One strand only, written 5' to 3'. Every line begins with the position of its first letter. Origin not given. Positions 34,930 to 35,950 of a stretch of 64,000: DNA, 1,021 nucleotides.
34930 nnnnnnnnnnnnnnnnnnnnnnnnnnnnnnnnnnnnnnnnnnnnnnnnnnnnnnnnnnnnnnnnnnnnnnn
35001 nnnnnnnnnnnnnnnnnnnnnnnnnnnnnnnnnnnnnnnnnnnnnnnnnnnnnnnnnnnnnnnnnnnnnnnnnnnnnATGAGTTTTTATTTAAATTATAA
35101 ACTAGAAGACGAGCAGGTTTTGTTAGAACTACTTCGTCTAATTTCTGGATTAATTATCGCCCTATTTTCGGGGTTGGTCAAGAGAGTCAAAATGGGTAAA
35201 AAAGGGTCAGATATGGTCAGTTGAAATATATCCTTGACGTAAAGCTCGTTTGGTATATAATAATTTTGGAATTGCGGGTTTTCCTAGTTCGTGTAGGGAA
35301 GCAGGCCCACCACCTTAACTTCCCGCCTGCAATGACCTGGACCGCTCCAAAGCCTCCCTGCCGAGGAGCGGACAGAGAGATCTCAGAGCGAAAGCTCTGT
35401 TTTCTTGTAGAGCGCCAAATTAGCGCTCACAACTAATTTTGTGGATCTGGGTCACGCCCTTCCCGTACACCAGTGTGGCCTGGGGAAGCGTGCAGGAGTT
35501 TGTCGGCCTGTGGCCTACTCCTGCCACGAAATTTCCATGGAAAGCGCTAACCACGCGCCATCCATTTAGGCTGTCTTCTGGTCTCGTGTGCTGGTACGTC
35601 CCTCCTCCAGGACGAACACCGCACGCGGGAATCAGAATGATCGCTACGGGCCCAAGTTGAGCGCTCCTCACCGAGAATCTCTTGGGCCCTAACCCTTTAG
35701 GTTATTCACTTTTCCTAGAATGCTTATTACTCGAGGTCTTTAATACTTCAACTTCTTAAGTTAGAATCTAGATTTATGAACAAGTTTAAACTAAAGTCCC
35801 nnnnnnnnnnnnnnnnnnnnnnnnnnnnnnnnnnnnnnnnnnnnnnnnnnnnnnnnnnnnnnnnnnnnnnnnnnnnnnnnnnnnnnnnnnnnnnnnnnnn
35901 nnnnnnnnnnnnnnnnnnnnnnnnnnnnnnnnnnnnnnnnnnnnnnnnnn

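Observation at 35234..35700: GC-rich ~430 nt structured element with its own strong promoter between lexA and uvrB: candidate ncRNA of unassigned class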

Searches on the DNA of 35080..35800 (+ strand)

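Call 4: search_rna_families(source=window, start=35080, end=35800, threshold=evalue, max_evalue=10, show_alignments=4)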
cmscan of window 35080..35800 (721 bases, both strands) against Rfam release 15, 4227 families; matches with E-value up to 10: 3.
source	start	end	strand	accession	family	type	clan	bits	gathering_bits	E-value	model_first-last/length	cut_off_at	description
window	35080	35152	+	RF00618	U4atac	Gene; snRNA; splicing;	CL00007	16.6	53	2.6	60-132/132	5'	U4atac minor spliceosomal RNA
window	35080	35130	+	RF00672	mir-190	Gene; miRNA;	CL00089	16.2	48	4.9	28-78/78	5'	mir-190 microRNA precursor family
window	35344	35426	-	RF02145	MEG8_1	Gene; lncRNA;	-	11.6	70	4.5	1-97/97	no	Maternally expressed 8 exon 1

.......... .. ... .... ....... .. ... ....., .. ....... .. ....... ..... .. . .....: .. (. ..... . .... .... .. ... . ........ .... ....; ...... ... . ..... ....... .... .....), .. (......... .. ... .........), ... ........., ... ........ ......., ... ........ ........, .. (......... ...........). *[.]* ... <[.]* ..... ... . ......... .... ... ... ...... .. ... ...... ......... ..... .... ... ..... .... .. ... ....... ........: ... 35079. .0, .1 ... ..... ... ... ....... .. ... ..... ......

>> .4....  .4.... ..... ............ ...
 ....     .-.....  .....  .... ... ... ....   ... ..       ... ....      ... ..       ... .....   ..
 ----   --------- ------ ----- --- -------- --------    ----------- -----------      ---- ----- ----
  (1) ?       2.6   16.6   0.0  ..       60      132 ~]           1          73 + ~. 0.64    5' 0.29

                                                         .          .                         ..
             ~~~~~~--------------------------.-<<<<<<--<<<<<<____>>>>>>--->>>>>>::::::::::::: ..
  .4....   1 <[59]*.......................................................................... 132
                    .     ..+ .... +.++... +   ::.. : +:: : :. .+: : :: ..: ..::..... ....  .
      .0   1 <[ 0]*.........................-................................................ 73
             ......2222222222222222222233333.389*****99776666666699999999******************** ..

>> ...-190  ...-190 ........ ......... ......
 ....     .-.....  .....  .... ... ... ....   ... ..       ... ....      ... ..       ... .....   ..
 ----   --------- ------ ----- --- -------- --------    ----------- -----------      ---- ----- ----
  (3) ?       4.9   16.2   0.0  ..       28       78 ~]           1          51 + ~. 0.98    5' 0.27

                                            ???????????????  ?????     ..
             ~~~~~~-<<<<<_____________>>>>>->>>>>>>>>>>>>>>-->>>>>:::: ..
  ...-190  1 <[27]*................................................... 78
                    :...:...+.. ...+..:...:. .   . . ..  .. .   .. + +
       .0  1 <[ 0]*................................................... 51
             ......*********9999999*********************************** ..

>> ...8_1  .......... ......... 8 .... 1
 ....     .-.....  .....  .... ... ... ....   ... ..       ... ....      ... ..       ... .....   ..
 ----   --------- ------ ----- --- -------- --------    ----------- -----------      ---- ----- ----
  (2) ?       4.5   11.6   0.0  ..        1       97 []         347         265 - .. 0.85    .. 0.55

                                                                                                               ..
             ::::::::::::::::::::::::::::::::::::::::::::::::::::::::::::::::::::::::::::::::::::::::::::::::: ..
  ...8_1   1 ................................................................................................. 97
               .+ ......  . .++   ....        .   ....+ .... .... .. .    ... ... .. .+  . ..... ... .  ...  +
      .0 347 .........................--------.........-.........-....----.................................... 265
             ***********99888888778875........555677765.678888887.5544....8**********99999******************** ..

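Call 61: build_rna_model(alignment_id=A3, structure=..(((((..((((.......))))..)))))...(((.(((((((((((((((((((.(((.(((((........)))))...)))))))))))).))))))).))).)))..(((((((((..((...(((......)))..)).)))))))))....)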
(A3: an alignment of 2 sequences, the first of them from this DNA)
Model R1 built from alignment A3 (2 sequences, 159 columns); structure: as given.
model positions 159; base pairs 53; branch points 2; effective number of sequences 0.59; information 0.59 bits per position. Calibrated on 0.2 Mb of random sequence (short: E-values are rough).
structure used (alignment columns):
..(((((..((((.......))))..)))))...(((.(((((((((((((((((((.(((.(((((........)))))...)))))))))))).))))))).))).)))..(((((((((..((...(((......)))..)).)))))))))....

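Call 62: search_with_rna_model(model_id=R1, sources=[window, L081, L082, L084, L086, L087, L088, L089, L090, L092, L093, L094, L095, L096, L097, L098, L099, L100, L101, L102, L103, L104, L105, L106, L107, L108, L109, L110, L111, L112, L113, L114, L115, L116, L117, L118, L119, L120, L121, L122, L123, L124, L125, L126, L127, L128, L129, L130, L131, L132, L133, L134, L135, L136, L137, L138, L139, L140, L141, L142, L143, L144, L145, L146, L147, L148, L149, L150, L151, L152, L153, L154, L155, L156, L157, L158, L159, L160, L161, L162, L163, L164, L165, L166, L168, L169, L170, L171, L172, L173, L174, L175, L176, L177, L178, L179, L180, L181, L182], max_evalue=10, make_alignment=true, show_alignments=4)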
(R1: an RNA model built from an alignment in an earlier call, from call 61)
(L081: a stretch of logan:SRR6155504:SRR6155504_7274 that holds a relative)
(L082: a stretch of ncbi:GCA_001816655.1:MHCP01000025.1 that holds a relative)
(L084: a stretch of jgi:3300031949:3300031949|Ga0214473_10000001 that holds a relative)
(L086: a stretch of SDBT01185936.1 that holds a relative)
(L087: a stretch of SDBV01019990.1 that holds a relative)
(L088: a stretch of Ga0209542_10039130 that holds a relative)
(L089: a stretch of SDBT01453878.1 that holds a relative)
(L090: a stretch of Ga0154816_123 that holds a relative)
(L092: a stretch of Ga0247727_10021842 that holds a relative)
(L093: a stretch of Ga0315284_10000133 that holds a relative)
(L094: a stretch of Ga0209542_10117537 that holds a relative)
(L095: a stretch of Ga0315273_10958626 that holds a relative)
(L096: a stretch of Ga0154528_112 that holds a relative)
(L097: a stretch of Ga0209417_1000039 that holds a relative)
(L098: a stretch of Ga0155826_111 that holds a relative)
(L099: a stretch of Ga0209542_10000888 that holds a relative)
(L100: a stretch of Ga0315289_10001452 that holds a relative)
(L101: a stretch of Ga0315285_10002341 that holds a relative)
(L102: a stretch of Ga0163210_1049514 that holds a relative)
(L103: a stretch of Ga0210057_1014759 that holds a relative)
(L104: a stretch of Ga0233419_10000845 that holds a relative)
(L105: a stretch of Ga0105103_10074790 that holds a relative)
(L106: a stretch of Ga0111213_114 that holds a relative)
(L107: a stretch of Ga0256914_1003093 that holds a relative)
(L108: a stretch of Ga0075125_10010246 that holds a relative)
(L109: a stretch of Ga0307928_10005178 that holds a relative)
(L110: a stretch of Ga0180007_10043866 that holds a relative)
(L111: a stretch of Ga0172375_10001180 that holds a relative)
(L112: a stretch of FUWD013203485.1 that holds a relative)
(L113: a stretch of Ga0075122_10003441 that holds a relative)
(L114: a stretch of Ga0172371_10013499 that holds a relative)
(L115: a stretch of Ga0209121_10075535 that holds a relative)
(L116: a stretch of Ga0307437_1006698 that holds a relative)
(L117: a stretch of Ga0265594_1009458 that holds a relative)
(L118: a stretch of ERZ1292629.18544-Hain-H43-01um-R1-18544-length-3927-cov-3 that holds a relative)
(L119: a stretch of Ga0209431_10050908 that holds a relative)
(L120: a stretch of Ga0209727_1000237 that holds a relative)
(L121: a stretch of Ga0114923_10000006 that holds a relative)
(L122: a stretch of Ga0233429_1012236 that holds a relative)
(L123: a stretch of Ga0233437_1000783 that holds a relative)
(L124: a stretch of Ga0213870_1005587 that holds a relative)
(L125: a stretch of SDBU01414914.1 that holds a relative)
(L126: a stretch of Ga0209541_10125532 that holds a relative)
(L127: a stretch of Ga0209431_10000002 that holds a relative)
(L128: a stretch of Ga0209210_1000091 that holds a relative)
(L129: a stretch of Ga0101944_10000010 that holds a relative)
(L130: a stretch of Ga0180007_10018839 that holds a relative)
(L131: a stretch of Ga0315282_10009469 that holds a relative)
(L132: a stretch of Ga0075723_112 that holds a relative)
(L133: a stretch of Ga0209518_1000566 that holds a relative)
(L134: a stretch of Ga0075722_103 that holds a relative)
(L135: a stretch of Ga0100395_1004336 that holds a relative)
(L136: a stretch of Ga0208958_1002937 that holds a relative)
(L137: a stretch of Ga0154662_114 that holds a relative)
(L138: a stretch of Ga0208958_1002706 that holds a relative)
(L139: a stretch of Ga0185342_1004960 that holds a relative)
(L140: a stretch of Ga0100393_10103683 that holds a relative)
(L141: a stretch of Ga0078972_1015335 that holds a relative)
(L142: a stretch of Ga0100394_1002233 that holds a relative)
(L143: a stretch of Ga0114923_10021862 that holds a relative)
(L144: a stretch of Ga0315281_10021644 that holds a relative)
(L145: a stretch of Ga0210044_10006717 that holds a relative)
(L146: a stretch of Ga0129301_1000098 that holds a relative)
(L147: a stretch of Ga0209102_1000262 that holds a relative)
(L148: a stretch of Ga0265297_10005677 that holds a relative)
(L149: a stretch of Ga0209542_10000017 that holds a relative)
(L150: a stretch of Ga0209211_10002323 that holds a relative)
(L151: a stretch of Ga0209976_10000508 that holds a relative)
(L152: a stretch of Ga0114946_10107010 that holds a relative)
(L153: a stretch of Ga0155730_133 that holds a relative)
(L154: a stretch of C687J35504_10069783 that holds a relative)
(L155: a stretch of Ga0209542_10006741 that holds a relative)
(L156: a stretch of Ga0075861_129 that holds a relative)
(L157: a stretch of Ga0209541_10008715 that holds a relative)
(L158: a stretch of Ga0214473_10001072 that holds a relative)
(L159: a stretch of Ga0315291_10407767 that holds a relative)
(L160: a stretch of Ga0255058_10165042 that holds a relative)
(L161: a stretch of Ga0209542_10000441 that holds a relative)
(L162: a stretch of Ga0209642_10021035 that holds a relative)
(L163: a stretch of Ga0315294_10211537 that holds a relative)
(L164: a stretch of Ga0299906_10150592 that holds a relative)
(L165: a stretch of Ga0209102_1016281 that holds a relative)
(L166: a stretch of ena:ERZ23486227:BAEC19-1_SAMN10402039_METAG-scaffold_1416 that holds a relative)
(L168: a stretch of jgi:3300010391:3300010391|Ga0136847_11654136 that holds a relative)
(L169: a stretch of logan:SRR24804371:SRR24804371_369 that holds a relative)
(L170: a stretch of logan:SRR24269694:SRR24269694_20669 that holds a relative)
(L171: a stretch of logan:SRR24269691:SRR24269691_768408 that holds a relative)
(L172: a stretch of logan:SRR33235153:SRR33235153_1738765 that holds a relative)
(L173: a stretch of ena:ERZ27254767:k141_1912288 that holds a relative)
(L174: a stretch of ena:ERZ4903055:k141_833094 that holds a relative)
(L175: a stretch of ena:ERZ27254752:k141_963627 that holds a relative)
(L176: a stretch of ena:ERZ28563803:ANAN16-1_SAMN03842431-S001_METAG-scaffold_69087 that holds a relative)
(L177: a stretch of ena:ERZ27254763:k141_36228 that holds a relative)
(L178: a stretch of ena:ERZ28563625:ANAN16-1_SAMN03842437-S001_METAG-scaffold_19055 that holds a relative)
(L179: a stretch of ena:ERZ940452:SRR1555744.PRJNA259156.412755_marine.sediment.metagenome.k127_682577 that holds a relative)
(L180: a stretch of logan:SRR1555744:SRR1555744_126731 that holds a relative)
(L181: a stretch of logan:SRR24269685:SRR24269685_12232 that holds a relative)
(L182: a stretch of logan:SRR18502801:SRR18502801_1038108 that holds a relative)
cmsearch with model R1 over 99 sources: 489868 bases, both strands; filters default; matches with E-value up to 10: 6.
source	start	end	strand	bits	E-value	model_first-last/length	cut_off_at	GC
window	35535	35693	+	199.7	1.4e-46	1-159/159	no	0.58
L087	1234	1385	-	39.7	2.3e-07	1-159/159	no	0.55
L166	2366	2517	-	39.7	2.3e-07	1-159/159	no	0.55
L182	176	319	-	18.3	0.041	1-159/159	no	0.6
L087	1353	1484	+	10.9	2.6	1-159/159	no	0.48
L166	2485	2616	+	10.9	2.6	1-159/159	no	0.48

Alignment A4: 6 matches aligned to the model, 202 columns, each read 5' to 3' on its own strand. Consensus structure (alignment columns), stored with it:
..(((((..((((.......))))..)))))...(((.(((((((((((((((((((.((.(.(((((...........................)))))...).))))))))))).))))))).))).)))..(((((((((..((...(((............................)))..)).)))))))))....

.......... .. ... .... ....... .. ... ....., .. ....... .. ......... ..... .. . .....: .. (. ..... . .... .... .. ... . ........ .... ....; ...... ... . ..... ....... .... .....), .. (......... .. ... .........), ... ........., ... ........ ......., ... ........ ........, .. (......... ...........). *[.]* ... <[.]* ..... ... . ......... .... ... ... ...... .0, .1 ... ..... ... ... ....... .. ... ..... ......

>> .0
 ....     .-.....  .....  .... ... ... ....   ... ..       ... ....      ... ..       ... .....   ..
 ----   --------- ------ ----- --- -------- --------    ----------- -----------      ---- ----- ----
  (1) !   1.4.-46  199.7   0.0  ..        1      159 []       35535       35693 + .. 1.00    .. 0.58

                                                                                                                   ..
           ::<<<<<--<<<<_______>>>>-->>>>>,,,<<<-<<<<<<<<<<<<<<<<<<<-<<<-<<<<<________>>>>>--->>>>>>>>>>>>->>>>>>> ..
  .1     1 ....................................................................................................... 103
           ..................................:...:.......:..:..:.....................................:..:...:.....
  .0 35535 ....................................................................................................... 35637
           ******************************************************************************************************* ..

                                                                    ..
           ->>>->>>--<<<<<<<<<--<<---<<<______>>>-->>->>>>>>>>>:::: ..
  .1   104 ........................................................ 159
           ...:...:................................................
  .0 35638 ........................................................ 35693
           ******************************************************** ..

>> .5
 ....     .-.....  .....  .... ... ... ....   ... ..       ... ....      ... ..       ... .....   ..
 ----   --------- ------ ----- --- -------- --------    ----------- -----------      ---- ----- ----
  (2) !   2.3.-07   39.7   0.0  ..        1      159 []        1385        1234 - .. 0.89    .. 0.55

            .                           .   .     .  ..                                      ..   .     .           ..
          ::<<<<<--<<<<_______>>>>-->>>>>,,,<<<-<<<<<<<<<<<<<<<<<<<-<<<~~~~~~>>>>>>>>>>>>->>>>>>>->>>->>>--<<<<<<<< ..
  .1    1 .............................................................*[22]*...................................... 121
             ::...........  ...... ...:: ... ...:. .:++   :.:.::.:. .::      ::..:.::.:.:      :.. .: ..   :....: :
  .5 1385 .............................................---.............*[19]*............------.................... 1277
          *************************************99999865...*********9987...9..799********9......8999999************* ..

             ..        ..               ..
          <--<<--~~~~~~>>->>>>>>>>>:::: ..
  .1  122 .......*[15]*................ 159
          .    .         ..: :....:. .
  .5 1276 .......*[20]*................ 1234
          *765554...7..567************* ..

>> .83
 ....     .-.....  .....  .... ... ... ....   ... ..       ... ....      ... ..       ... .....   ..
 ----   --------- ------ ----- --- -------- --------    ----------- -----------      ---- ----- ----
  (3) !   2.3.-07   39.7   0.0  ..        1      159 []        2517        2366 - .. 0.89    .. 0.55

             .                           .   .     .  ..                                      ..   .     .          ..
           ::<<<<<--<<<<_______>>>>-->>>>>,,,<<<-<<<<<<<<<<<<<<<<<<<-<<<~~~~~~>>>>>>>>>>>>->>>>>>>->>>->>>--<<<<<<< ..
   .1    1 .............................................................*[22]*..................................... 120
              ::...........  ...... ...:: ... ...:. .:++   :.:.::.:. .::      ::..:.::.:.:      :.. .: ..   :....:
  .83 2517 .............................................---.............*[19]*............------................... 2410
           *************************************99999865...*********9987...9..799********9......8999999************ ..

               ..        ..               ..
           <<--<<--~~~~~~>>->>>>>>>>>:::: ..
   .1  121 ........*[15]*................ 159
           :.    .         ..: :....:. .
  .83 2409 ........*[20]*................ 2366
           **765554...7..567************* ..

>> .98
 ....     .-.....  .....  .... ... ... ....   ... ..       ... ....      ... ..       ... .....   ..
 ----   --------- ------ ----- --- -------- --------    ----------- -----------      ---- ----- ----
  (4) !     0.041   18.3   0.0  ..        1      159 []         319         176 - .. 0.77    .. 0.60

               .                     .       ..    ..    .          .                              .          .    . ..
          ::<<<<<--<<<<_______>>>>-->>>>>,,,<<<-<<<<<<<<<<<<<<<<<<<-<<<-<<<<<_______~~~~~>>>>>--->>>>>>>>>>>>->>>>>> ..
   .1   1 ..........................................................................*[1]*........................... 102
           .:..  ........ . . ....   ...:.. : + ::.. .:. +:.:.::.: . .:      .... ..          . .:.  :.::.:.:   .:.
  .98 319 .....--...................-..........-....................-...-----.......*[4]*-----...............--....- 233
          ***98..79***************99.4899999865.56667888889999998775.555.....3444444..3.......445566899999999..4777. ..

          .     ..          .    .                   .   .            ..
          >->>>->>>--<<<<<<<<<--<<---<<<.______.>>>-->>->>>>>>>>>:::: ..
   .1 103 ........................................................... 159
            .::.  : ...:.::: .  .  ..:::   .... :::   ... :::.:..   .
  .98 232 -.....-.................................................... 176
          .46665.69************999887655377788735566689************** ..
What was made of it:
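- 35535..35693 (+): Conserved 3' domain. Pa/Px hairpin is 35537-35565 (GCGC/GCGC). Linker is UUUAG. The long hairpin Py is 35569-35645. The terminal hairpin Pt is 35648-35689. Model R1 from this stretch alone finds L087 (E 2e-7) and L182 (E 0.04) (call 62).
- A model built from the window's 3' domain alone recovers the syntenic elements of L087 (E 2e-7) and L182 (E 0.04), and nothing else in 490 kb (call 62).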

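Call 63: search_with_rna_model(model_id=R1, sources=[window, L087, L182], max_evalue=0.001, make_alignment=true)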
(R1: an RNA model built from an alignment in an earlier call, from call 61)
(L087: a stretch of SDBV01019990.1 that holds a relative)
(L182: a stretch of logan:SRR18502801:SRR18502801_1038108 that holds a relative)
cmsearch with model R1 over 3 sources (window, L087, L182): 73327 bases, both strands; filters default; matches with E-value up to 0.001: 2.
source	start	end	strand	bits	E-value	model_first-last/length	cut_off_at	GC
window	35535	35693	+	199.7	2.2e-47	1-159/159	no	0.58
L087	1234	1385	-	39.7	3.4e-08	1-159/159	no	0.55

Alignment A5: 2 matches aligned to the model, 198 columns, each read 5' to 3' on its own strand. Consensus structure (alignment columns), stored with it:
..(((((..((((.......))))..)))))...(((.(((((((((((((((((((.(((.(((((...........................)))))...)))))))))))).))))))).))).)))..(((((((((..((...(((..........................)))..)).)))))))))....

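Call 64: search_with_rna_model(model_id=R1, sources=[window, L087, L182], max_evalue=0.05, make_alignment=true)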
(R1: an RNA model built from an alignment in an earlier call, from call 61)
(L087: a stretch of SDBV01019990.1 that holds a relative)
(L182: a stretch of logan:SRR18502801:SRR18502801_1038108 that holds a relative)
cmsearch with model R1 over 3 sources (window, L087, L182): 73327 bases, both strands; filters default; matches with E-value up to 0.05: 3.
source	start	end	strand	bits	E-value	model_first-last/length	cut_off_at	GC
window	35535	35693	+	199.7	2.2e-47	1-159/159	no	0.58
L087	1234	1385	-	39.7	3.4e-08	1-159/159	no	0.55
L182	176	319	-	18.3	0.0061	1-159/159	no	0.6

Alignment A6: 3 matches aligned to the model, 200 columns, each read 5' to 3' on its own strand. Consensus structure (alignment columns), stored with it:
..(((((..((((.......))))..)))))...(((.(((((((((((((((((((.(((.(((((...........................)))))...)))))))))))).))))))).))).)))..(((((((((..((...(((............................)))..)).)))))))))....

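Call 66: build_rna_model(alignment_id=A6)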
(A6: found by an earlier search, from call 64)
Model R2 built from alignment A6 (3 sequences, 200 columns); structure: stored with the alignment.
model positions 150; base pairs 47; branch points 2; effective number of sequences 1.39; information 0.59 bits per position. Calibrated on 0.2 Mb of random sequence (short: E-values are rough).
structure used (alignment columns):
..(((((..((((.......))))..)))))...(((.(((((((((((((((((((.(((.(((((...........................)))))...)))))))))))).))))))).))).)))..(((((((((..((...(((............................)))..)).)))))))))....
